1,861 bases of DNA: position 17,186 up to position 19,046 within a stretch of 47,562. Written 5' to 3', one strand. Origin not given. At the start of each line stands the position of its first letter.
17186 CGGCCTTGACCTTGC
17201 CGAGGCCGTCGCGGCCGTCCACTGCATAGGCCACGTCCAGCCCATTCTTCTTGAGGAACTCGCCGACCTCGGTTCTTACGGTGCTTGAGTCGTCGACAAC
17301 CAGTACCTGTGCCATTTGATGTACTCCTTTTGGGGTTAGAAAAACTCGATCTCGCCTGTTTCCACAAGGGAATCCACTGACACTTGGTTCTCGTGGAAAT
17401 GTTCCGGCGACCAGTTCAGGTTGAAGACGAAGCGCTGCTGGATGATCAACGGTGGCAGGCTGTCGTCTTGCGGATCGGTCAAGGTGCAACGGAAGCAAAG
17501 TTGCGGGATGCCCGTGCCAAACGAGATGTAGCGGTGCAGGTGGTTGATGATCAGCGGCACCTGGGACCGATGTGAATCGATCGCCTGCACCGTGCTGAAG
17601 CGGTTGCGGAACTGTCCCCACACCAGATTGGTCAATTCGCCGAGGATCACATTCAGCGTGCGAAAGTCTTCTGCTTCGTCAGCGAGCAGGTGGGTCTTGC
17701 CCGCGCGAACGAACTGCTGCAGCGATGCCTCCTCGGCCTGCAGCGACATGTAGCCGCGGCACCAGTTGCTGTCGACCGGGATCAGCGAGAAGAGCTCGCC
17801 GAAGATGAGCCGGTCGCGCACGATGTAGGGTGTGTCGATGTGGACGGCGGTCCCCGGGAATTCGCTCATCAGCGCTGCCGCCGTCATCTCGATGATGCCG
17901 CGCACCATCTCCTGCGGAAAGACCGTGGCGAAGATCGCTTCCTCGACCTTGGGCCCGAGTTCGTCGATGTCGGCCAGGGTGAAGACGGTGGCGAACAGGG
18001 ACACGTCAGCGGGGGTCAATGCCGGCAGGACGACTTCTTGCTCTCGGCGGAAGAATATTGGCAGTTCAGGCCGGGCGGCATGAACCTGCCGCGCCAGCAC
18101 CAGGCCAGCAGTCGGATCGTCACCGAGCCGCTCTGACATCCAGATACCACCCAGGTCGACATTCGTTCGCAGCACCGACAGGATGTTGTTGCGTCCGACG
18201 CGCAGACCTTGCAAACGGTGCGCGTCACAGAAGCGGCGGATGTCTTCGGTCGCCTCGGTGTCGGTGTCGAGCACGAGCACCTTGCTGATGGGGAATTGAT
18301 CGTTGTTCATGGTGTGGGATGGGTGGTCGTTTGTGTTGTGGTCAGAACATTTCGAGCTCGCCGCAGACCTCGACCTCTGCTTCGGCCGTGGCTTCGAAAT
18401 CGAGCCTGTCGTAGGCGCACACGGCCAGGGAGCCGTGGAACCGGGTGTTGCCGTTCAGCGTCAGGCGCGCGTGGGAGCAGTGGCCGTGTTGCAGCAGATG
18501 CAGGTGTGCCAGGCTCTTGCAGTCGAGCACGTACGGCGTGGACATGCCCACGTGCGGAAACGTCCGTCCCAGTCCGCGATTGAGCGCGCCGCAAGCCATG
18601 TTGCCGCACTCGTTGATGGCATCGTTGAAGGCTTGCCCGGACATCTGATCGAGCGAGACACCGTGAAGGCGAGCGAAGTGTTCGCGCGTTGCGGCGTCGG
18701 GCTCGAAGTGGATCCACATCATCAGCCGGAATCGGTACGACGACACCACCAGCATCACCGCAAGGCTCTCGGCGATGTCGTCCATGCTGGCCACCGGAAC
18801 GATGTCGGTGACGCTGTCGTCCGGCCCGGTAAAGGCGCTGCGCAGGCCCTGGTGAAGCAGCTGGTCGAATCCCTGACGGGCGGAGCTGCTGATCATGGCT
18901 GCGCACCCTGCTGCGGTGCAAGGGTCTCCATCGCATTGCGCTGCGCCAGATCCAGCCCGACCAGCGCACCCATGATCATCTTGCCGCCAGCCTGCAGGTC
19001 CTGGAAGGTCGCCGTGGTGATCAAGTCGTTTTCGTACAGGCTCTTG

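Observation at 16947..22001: CheW-less chemotaxis-like phosphorelay operon with a receptor-kinase fusion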

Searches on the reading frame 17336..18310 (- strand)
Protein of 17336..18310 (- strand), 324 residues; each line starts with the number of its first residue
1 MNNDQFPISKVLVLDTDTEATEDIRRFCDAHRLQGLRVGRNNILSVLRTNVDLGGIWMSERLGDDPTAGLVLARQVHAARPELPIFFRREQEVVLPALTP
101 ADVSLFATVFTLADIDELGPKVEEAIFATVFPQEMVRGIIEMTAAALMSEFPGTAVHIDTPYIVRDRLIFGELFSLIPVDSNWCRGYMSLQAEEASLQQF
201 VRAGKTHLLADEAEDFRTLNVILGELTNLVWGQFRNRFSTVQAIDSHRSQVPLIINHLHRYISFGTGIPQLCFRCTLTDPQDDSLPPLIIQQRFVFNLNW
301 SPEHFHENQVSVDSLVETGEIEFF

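Call 3: search_protein_families(library=pfam, proteins=[window:17336-18310:-], max_evalue=1)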
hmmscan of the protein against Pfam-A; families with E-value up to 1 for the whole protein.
window:17336-18310:- (324 aa): 1 family
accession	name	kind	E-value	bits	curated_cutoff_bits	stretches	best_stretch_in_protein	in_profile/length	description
PF13690.11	CheX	-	4.4e-08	33.5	27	1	175-275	3-93/94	Chemotaxis phosphatase CheX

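Call 4: search_protein_families(library=ncbifam, proteins=[window:17336-18310:-], max_evalue=1)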
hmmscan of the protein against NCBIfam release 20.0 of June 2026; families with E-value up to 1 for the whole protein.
window:17336-18310:- (324 aa): 0 families

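Call 26: search_solved_structures(query=A4, max_evalue=10, show_alignments=3)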
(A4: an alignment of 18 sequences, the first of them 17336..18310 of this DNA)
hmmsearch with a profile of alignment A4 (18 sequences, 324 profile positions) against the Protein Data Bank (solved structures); distinct sequences matched with E-value up to 10: 3.
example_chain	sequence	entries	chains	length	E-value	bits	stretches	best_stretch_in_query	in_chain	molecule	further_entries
3iic_A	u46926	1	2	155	1.4e-06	30.7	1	150-270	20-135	CheC domain protein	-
6vpw_A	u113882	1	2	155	4.8e-05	25.7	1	150-238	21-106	Chemotaxis protein CheX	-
3h2d_A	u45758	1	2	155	8.3e-05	24.9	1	149-269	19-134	CheC-like superfamily protein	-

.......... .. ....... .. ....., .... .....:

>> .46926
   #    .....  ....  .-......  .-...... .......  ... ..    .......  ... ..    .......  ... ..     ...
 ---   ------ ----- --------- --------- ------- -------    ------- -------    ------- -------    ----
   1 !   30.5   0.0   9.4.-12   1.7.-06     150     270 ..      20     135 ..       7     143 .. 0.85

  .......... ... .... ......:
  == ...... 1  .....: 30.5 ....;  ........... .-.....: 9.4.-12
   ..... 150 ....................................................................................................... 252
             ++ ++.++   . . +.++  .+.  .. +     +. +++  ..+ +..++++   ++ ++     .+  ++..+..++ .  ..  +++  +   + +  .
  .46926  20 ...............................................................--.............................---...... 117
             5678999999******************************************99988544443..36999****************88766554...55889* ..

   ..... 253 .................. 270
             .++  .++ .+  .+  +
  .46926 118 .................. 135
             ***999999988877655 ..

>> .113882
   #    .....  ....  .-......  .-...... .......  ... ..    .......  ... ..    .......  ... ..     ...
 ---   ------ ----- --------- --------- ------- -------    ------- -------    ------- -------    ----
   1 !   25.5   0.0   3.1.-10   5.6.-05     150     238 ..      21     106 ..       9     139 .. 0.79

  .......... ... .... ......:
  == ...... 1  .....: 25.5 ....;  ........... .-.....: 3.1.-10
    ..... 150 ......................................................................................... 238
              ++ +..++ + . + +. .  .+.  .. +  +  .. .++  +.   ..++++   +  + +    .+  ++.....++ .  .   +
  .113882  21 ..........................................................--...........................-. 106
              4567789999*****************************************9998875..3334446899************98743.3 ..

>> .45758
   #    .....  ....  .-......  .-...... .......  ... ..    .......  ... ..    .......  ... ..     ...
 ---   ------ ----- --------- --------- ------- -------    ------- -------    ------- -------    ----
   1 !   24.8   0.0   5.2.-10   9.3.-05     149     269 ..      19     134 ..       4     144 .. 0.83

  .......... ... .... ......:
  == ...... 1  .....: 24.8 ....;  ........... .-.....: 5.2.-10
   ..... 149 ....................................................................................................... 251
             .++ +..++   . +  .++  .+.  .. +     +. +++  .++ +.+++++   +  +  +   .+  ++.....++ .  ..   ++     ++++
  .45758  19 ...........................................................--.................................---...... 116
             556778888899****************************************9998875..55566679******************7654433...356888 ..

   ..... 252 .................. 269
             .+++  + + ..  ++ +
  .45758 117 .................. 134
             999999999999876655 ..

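Call 43: find_homologous_proteins(query=window:17336-18310:-, max_evalue=0.00001)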
Query window:17336-18310:- (324 aa): 1332 proteins with E <= 0.00001 among 3919 candidates; the best 120 are listed.
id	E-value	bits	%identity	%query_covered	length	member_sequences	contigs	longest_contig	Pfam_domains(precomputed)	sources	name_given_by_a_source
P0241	3.8e-206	702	96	100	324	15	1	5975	-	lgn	-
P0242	1.9e-195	667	90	100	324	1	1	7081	-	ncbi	-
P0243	1.6e-184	631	87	100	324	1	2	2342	-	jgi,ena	jgi:hypothetical protein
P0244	1.1e-164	565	76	100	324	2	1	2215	-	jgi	-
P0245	8.5e-134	464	62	100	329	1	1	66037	-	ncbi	-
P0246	3.5e-119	416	57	98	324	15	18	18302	-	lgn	-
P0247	3.8e-119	416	58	98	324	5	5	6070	PF13690.12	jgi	jgi:hypothetical protein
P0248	6.3e-119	415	56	100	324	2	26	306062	-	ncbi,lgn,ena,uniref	ncbi:chemotaxis protein CheX [Aquabacterium sp. G14]|uniref:chemotaxis protein CheX n=1 Tax=Aquabact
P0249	8.1e-119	415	58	98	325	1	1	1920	PF13690.12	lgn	-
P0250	2.5e-117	410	56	100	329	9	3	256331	-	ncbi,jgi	-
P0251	3.5e-117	409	56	100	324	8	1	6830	-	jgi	jgi:hypothetical protein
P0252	2.0e-116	407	55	100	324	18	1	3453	PF13690.12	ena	-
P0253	2.7e-115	403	55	100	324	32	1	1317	-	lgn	-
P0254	6.4e-115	402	54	100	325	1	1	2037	PF13690.12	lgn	-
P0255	7.0e-115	402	57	98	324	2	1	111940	-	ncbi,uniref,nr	ncbi:chemotaxis protein CheX [Curvibacter sp. CHRR-16]|uniref:chemotaxis protein CheX n=1 Tax=Curvib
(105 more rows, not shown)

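Call 56: predict_structure(alignment_id=A8)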
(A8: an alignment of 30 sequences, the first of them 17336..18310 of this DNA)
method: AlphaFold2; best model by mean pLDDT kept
length: 324 residues; sequences in the alignment: 30
mean_pLDDT: 83.4   pTM: 0.81
mean pLDDT of the five models: 83.4, 81.3, 80.6, 79.4, 68.0
residues with pLDDT >= 90: 148; 70-90: 116; 50-70: 48; < 50: 12
segments of 3 or more residues with pLDDT < 50: 1-3, 243-247
pLDDT, mean of each block of 10 residues (from residue 1): 70 90 93 84 75 91 87 89 90 66 90 92 92 92 95 95 82 83 87 92 92 86 91 83 50 59 68 96 94 88 80 61 48
secondary structure, 60 per line:
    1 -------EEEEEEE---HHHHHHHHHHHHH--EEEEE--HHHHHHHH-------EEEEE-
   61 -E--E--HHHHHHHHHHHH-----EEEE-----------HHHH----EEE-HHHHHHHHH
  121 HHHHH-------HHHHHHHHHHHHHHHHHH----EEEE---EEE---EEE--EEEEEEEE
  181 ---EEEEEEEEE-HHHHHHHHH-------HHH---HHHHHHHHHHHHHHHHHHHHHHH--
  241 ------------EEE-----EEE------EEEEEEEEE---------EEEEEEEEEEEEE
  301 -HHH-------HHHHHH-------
elements in order: E8-14 H18-30 E33-37 H40-47 E55-59 H68-79 E85-88 H100-103 E108-110 H112-125 H133-150 E155-158 E162-164 E168-170 E173-180 E184-192 H194-202 H216-238 E253-255 E261-263 E270-278 E288-300 H312-317

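Call 59: fold_search(model_id=the predicted structure, library=pdb)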
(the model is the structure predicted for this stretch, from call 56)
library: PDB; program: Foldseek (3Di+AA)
matches with E <= 10: 1663; with E <= 0.001: 135
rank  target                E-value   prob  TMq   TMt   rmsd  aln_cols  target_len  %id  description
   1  6od1_A                2.9e-07  1.00  0.30  0.29  19.8       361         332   11  IraD-bound to RssB D58P variant (released 2019-04-24)
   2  8twd_C                5.3e-07  1.00  0.30  0.30  20.2       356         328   11  Structure of IraM-bound RssB (released 2024-01-10)
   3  8twd_D                8.5e-07  1.00  0.30  0.30  20.9       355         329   10  Structure of IraM-bound RssB (released 2024-01-10)
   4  3hm4_A                1.5e-06  1.00  0.36  0.70   5.2       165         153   16  CRYSTAL STRUCTURE OF A CHEMOTAXIS PROTEIN CHEX (DDE_0281) FROM DESULFOVIBRIO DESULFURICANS SUBSP. AT 1.30 A RESOLUTION (released 2009-06-23)
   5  3h4y                  3.2e-06  1.00  0.36  0.70   4.5       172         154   19  Crystal structure of putative chemotaxis protein (YP_009526.1) from DESULFOVIBRIO VULGARIS HILDENBOROUGH at 1.55 A resol (released 2009-05-05)
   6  3iic_A                5.4e-06  1.00  0.36  0.69   4.7       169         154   15  Crystal structure of CheC-like superfamily protein (YP_001095400.1) from Shewanella SP. PV-4 at 2.13 A resolution (released 2009-08-18)
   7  8t85                  6.5e-06  1.00  0.31  0.30  19.8       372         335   10  Structure of RssB bound to beryllofluoride (released 2024-01-17)
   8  6vpw_A                2.7e-05  1.00  0.32  0.59   5.6       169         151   18  1.90 Angstrom Resolution Crystal Structure Chemotaxis protein CheX from Vibrio vulnificus (released 2021-02-10)
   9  3h2d_A                2.9e-05  1.00  0.32  0.61   5.0       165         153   15  Crystal structure of a chemotactic chec-like protein (so_3915) from shewanella oneidensis mr-1 at 1.86 A resolution (released 2009-04-28)
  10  4l4u                  4.4e-05  1.00  0.33  0.28  12.6       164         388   12  Crystal structure of construct containing A. aeolicus NtrC1 receiver, central and DNA binding domains (released 2013-08-28)
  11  7pvk_A                4.6e-05  1.00  0.30  0.19   8.1       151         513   12  X-ray structure of dimeric PorX (T272A mutant), in complex with pGpG. (released 2022-12-14)
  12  7pva_B                5.9e-05  1.00  0.30  0.20   8.0       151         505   12  1.9 Angstrom crystal structure of dimeric PorX, co-crystallized in the presence of zinc (released 2022-12-14)
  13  3eq2_B                5.9e-05  1.00  0.30  0.26  28.6       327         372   12  Structure of Hexagonal Crystal form of Pseudomonas aeruginosa RssB (released 2009-10-20)
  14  3h2d_B                6.2e-05  1.00  0.36  0.69   4.4       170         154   15  Crystal structure of a chemotactic chec-like protein (so_3915) from shewanella oneidensis mr-1 at 1.86 A resolution (released 2009-04-28)
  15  5xt2_B                6.6e-05  1.00  0.33  0.50  10.1       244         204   14  Crystal structures of full-length FixJ from B. japonicum crystallized in space group P212121 (released 2018-05-23)
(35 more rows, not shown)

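Call 75: search_dna_similar(query=window:17336-18310:-, collection=plasmids, mode=protein, max_evalue=0.001, max_rows=40)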
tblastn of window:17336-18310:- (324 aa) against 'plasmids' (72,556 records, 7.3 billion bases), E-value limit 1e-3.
Records with a match: 6; places in all: 6; records where one place covers at least 80% of the query: 6.
Best place of each record, by identity: <60% 6.
By first word of the organism name: Burkholderia 4; Caballeronia 2.
By predicted mobility (MOB-suite, as given by PLSDB): non-mobilizable 4; mobilizable 2.
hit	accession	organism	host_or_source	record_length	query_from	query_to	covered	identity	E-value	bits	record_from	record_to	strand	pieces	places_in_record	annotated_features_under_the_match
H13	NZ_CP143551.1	Burkholderia multivorans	Homo sapiens,bronchoalveolar lavage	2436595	1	324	100%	46.5%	2e-84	285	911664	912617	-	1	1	none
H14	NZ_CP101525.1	Burkholderia arboris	mixed culture,soil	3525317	1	324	100%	46.2%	1e-85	288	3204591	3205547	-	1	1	none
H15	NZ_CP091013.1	Burkholderia cenocepacia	-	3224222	1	324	100%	45.8%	4e-84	283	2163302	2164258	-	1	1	none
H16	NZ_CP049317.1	Caballeronia sp. SBC2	whole organism,soil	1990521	3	324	99%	44.9%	3e-84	284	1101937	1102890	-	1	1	none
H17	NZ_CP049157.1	Caballeronia sp. SBC1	whole organism,soil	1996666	3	324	99%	44.9%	3e-84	284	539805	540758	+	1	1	none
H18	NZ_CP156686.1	Burkholderia stagnalis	Bacterial cells,soils collected in ...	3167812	7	324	98%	45.5%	3e-82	278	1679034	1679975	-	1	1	none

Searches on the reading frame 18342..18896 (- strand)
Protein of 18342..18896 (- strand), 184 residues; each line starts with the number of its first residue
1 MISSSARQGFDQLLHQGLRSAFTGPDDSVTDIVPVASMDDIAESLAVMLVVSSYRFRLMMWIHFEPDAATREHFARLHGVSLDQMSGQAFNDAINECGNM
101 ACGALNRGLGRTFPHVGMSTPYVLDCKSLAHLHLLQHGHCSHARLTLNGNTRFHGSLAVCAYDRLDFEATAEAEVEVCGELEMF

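Call 3: search_protein_families(library=pfam, proteins=[window:18342-18896:-], max_evalue=1)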
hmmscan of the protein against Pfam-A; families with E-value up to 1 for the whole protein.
window:18342-18896:- (184 aa): 1 family
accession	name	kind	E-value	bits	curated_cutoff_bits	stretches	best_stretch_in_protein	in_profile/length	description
PF13690.11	CheX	-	0.00017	22.1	27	1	57-130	12-79/94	Chemotaxis phosphatase CheX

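Call 4: search_protein_families(library=ncbifam, proteins=[window:18342-18896:-], max_evalue=1)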
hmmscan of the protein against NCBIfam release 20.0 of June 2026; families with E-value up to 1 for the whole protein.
window:18342-18896:- (184 aa): 1 family
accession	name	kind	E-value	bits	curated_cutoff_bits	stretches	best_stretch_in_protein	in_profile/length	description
NF041094.1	CheX_Thtogales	equivalog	0.012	15.4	280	1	78-130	74-125/152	CheY-P phosphatase CheX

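Call 27: search_solved_structures(query=A3, max_evalue=10, show_alignments=2)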
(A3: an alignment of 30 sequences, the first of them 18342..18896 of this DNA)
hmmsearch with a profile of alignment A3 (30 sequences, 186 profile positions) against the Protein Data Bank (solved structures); distinct sequences matched with E-value up to 10: 7.
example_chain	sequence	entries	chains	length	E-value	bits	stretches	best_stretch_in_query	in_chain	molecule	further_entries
6vpw_A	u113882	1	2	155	0.008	19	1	88-129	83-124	Chemotaxis protein CheX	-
3h2d_A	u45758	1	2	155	0.032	17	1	86-129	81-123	CheC-like superfamily protein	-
3iic_A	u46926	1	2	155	0.091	15.5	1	76-129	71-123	CheC domain protein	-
1squ_A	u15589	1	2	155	0.095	15.5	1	64-130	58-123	CheX protein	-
1xko_A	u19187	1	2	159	0.099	15.4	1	64-130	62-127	CHEMOTAXIS protein cheX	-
3h4y_A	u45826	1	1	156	0.52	13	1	90-128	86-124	putative chemotaxis protein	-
3hm4_A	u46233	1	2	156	1.3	11.8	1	90-127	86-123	Chemotaxis protein CheX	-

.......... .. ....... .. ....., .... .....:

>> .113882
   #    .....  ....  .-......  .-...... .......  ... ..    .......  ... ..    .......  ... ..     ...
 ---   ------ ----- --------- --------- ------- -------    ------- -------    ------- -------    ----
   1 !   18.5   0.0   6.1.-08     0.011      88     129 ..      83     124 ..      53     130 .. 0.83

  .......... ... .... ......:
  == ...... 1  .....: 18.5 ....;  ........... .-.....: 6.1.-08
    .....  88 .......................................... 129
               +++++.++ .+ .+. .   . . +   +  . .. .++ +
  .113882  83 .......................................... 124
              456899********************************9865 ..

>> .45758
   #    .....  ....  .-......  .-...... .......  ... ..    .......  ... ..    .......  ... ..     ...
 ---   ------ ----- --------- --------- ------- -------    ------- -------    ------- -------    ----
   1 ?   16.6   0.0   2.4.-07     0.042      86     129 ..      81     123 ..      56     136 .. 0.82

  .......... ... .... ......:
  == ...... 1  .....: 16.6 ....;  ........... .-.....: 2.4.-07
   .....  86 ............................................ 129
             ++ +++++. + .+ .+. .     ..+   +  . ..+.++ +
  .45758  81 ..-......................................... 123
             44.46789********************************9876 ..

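Call 55: search_protein_representatives(protein=window:18342-18896:-)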
Query: 184 residues. Proteins with E-value up to 0.001 (for the whole library): 272; up to 1e-10: 185; up to 1e-30: 27. The best 150 are listed.
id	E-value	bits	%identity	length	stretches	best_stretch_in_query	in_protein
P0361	6.8e-44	166.1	48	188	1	2-184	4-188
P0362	8.3e-44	165.8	48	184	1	1-184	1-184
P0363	4.7e-41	156.8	48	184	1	1-184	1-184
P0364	6.1e-41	156.4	46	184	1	1-184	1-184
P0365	6.1e-39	149.9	42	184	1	1-184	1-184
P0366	2.8e-38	147.8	41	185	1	6-184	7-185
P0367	3.3e-38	147.5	45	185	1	2-183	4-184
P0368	3.8e-36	140.8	41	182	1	1-184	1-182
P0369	1.3e-35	139.0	43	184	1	3-184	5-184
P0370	1.4e-35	139.0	42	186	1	1-184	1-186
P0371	3.5e-35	137.7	44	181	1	1-184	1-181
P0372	3.8e-35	137.5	43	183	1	2-184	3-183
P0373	4.6e-35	137.3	44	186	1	1-184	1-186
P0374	5.2e-35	137.1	44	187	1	1-184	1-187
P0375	8.1e-35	136.5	42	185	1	1-183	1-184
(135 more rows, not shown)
